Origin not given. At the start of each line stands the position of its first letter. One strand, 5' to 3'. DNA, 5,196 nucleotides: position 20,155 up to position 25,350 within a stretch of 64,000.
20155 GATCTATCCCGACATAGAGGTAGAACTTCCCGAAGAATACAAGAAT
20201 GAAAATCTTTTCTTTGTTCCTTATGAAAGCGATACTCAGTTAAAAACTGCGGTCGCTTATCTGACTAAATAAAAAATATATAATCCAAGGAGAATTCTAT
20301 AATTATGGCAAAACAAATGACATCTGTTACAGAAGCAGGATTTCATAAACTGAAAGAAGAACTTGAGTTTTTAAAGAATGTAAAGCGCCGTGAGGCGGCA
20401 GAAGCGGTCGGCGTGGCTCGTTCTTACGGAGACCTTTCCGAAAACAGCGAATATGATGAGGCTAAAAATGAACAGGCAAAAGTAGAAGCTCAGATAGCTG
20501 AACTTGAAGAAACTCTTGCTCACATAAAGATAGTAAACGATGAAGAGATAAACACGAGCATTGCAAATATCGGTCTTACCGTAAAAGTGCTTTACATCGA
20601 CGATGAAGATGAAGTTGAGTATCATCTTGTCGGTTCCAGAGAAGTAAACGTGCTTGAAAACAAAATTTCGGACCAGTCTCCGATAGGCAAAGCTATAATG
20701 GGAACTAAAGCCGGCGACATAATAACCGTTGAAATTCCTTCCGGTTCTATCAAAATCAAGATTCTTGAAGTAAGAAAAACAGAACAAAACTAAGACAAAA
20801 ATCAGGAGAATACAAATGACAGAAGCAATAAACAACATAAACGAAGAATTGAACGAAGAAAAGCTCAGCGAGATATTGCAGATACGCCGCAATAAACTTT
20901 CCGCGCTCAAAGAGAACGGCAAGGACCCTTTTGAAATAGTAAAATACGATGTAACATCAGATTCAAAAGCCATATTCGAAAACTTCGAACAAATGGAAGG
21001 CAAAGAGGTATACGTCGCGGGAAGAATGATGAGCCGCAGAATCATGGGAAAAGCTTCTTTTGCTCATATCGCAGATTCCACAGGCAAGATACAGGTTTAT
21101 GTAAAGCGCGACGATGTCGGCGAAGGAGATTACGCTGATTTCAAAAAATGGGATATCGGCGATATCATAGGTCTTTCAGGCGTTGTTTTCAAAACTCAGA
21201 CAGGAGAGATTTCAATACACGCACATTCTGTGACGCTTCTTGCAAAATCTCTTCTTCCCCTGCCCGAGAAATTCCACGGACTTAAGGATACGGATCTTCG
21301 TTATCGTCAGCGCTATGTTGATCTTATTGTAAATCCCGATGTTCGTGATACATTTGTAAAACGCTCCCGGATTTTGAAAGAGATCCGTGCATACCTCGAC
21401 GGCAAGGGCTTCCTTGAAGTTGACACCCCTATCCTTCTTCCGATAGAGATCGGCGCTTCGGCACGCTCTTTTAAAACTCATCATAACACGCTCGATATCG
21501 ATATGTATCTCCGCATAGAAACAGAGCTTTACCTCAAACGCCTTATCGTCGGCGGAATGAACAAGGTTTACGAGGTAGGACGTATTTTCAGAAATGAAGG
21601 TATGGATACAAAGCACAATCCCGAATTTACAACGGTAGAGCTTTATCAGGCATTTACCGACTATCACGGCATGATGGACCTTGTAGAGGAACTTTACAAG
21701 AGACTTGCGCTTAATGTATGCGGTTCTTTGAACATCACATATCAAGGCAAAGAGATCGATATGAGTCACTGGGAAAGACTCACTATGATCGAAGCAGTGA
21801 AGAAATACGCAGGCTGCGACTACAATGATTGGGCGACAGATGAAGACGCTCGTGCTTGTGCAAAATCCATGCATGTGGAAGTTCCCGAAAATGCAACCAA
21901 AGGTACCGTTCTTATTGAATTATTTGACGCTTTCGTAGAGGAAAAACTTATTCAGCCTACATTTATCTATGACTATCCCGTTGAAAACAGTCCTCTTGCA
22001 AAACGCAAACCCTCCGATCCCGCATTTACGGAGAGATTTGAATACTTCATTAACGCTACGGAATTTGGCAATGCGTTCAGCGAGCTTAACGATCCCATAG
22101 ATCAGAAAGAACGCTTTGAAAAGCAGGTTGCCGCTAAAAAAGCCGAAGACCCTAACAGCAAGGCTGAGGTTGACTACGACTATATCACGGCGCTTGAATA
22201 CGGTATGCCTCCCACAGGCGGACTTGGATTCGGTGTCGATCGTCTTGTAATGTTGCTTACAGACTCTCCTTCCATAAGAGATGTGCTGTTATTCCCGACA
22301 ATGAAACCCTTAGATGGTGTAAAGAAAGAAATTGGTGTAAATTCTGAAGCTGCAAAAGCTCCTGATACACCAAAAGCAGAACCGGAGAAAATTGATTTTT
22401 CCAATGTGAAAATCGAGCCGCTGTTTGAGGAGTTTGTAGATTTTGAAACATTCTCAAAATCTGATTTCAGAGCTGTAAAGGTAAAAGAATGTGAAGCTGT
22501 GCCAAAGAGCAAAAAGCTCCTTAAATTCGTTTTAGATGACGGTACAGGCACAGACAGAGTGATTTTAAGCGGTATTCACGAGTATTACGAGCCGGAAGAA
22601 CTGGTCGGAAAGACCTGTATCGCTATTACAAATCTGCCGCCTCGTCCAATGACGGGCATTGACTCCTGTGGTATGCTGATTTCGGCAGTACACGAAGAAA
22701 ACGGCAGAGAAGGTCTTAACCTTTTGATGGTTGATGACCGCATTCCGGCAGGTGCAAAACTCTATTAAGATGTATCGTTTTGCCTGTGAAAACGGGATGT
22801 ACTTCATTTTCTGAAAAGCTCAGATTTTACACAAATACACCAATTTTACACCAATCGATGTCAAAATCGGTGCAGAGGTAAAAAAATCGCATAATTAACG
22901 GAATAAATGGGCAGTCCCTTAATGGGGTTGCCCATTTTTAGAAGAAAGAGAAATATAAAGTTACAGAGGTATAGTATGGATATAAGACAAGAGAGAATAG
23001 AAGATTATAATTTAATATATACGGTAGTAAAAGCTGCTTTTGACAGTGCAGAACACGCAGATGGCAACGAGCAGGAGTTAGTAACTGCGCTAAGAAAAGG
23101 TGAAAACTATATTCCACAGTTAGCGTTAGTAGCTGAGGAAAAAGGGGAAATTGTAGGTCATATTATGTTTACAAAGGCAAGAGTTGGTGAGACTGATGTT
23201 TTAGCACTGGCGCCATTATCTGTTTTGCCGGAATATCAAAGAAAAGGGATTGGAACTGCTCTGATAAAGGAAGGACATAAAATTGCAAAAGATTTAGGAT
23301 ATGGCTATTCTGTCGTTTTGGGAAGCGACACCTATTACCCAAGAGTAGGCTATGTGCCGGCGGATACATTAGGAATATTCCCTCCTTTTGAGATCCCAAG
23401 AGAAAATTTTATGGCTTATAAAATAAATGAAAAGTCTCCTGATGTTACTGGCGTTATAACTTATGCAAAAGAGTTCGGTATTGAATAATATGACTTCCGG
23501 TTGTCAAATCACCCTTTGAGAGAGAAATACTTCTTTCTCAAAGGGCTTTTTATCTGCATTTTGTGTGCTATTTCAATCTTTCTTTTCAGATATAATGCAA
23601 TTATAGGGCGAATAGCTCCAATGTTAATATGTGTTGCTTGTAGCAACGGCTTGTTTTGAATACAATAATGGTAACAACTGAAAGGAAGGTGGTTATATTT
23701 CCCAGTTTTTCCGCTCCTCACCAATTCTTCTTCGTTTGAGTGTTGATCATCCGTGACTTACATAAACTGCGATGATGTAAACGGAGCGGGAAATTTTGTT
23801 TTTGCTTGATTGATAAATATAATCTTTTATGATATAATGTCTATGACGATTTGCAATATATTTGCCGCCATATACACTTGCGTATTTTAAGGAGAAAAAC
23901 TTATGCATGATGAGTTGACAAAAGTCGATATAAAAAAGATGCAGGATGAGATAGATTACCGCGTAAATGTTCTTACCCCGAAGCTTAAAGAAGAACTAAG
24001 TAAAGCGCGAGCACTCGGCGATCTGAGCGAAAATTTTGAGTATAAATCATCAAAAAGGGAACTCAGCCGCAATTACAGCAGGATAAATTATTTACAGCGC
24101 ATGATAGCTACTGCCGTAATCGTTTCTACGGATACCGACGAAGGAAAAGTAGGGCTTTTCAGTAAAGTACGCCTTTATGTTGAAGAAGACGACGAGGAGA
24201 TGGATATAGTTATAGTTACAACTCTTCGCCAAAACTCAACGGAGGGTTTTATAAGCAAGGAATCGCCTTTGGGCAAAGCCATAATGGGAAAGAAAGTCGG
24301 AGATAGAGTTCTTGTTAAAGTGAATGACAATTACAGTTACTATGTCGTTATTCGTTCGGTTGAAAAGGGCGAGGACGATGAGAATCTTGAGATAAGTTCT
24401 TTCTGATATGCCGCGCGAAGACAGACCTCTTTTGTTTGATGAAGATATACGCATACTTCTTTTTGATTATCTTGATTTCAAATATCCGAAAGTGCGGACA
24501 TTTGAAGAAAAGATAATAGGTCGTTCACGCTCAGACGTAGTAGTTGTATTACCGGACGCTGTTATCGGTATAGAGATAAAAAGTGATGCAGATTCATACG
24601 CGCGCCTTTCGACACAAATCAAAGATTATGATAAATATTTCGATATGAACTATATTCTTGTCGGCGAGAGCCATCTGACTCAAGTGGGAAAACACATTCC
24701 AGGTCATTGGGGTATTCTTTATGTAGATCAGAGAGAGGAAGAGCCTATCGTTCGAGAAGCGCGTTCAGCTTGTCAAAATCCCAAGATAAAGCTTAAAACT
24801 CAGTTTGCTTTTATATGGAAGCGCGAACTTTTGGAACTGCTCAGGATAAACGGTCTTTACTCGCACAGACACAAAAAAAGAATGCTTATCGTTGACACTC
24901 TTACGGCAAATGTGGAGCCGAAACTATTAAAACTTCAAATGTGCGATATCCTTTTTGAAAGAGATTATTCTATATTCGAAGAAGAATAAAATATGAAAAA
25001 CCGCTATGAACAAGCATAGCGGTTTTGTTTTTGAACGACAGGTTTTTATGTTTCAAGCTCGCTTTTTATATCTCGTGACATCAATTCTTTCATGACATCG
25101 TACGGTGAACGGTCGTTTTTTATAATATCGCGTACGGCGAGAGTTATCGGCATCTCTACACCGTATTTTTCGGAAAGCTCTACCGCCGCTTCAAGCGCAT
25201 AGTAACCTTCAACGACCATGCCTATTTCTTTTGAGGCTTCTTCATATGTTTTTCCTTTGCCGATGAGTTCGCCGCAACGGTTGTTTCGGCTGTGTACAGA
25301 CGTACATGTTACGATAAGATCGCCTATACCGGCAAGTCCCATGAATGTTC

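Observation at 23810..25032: Second Gre-factor paralog coupled to an sce7726-like PD-(D/E)xK protein: candidate two-gene module of unknown function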

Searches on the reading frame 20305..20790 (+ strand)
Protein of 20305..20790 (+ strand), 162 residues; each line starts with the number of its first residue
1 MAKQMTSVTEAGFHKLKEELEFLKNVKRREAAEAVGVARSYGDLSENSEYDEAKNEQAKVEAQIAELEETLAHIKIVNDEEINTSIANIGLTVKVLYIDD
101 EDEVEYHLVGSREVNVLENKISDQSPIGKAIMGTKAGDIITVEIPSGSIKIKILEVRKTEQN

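Call 3: search_protein_families(library=pfam, proteins=[window:20305-20790:+], max_evalue=0.1)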
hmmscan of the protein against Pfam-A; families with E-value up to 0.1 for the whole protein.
window:20305-20790:+ (162 aa): 5 families
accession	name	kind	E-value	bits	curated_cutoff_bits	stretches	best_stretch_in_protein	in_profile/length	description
PF03449.20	GreA_GreB_N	-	9e-27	93.5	24.5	1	8-76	3-71/71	Transcription elongation factor, N-terminal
PF01272.25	GreA_GreB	-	4.2e-22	78.3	26.9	1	87-157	6-76/77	Transcription elongation factor, GreA/GreB, C-term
PF06810.17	Phage_scaffold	-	0.0063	16.9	35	1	21-88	4-74/170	Phage capsid assembly scaffolding protein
PF07378.16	FlbT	-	0.039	14.4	27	1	55-112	20-77/125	Flagellar protein FlbT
PF07303.18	Occludin_ELL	-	0.047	14.9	31.2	1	4-75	30-93/101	Occludin homology domain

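Call 4: search_protein_families(library=ncbifam, proteins=[window:20305-20790:+], max_evalue=0.1)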
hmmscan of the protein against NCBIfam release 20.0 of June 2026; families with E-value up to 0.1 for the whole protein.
window:20305-20790:+ (162 aa): 14 families
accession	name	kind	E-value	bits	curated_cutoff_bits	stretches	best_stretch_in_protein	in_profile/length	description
NF001263.0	PRK00226.1-4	equivalog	2.4e-53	180.3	145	1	3-158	4-159/160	transcription elongation factor GreA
TIGR01462.1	greA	subfamily_domain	3.3e-47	160.4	139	1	8-156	2-150/151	transcription elongation factor GreA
NF001260.0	PRK00226.1-1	equivalog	2.2e-42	144.4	234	1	1-160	1-160/160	transcription elongation factor GreA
NF001261.0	PRK00226.1-2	equivalog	5.8e-42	143.2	167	1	6-157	4-155/157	transcription elongation factor GreA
NF001264.0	PRK00226.1-5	equivalog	4.2e-37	127.4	180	1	6-157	4-156/158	transcription elongation factor GreA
NF001262.0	PRK00226.1-3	equivalog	4.2e-30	104.7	161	1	3-155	4-158/165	transcription elongation factor GreA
NF011309.0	PRK14720.1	equivalog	2.2e-27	95.6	714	1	8-159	752-903/906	transcription elongation factor GreA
NF002506.1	PRK01885.1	equivalog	1.5e-26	92.9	188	1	7-157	4-153/156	transcription elongation factor GreB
TIGR01461.1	greB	equivalog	2.3e-24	85.9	171.05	1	7-157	4-153/156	transcription elongation factor GreB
NF004969.0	PRK06330.1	equivalog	1.7e-17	63.4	697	1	8-143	569-703/718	transcript cleavage factor/unknown domain fusion protein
NF004548.0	PRK05892.1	equivalog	7.6e-15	55.2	126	1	3-157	3-155/158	nucleoside diphosphate kinase regulator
NF004396.0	PRK05753.1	equivalog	1.6e-11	44.1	109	1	54-160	22-129/137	nucleoside diphosphate kinase regulator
NF004973.0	PRK06342.1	equivalog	1.3e-06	28.3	159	1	8-142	31-149/160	transcription elongation factor GreA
NF045969.1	trig_like_plasma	equivalog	0.00063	18.7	140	1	111-159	162-211/399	trigger factor-related chaperone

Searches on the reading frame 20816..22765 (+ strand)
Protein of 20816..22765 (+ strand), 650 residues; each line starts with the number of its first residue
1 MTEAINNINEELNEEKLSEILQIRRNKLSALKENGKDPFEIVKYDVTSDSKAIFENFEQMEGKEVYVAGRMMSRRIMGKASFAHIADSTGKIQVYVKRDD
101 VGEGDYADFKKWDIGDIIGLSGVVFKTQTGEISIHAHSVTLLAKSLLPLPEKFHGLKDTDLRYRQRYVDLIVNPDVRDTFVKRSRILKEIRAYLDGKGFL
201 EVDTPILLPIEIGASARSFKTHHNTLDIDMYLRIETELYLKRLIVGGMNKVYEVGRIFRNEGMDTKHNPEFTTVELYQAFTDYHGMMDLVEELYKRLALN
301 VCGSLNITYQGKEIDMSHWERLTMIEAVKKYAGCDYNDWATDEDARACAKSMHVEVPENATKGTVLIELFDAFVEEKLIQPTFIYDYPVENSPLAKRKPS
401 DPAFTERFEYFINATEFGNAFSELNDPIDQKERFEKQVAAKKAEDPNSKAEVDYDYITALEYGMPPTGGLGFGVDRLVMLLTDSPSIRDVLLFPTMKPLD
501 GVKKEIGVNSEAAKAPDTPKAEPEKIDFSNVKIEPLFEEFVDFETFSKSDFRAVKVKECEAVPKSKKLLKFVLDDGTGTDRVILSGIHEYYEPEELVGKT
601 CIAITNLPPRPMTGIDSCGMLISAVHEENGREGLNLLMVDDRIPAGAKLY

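Call 73: search_protein_families(library=pfam, proteins=[window:20816-22765:+], max_evalue=0.0001)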
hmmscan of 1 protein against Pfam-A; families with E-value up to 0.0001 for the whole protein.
window:20816-22765:+ (650 aa): 4 families
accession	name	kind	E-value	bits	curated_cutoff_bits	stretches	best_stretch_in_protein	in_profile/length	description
PF00152.25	tRNA-synt_2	-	2.2e-88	296.7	25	1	159-496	2-307/308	tRNA synthetases class II (D, K and N)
PF01588.26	tRNA_bind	-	4.2e-21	75.3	27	1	552-647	2-95/96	Putative tRNA binding domain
PF01336.31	tRNA_anti-codon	-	1e-18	67.4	27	1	65-142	1-75/75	OB-fold nucleic acid binding domain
PF01409.25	tRNA-synt_2d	-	5.3e-05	23.3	19.8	0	250-278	104-132/246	tRNA synthetases class II core domain (F)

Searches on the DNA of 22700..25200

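Call 56: search_rna_families(source=window, start=22700, end=25200, threshold=evalue, max_evalue=1)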
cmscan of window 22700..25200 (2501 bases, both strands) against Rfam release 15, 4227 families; matches with E-value up to 1: 2.
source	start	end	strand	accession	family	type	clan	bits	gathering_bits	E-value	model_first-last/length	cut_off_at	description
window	23413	23590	-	RF02849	Ysr197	Gene; sRNA;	-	22.7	167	0.0088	1-254/254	no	Yersinia sRNA 197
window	23788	23805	-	RF01792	eiav_FSE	Cis-reg; frameshift_element;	-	16.9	40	0.83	1-35/35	no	ribosomal frameshift site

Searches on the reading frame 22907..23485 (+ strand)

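Call 3: search_protein_families(library=pfam, proteins=[window:22907-23485:+], max_evalue=0.1)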
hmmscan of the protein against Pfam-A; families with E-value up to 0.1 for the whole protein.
window:22907-23485:+ (193 aa): 6 families
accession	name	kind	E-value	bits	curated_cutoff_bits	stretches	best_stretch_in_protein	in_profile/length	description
PF00583.31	Acetyltransf_1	-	6.4e-13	49.4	20.7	1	69-138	31-98/116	Acetyltransferase (GNAT) family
PF13508.13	Acetyltransf_7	-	1.4e-10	41.8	27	1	73-150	5-83/84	Acetyltransferase (GNAT) domain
PF13527.13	Acetyltransf_9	-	1.6e-07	31.8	25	1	26-150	2-125/127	Acetyltransferase (GNAT) domain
PF13673.13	Acetyltransf_10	-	2e-06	28.2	23.6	1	72-133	32-86/128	Acetyltransferase (GNAT) domain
PF01853.24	MOZ_SAS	-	0.0031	17.6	32.2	1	76-128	58-107/180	MOZ/SAS family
PF13233.12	Complex1_LYR_2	-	0.016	16.3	22.3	1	29-75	15-60/80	Complex1_LYR-like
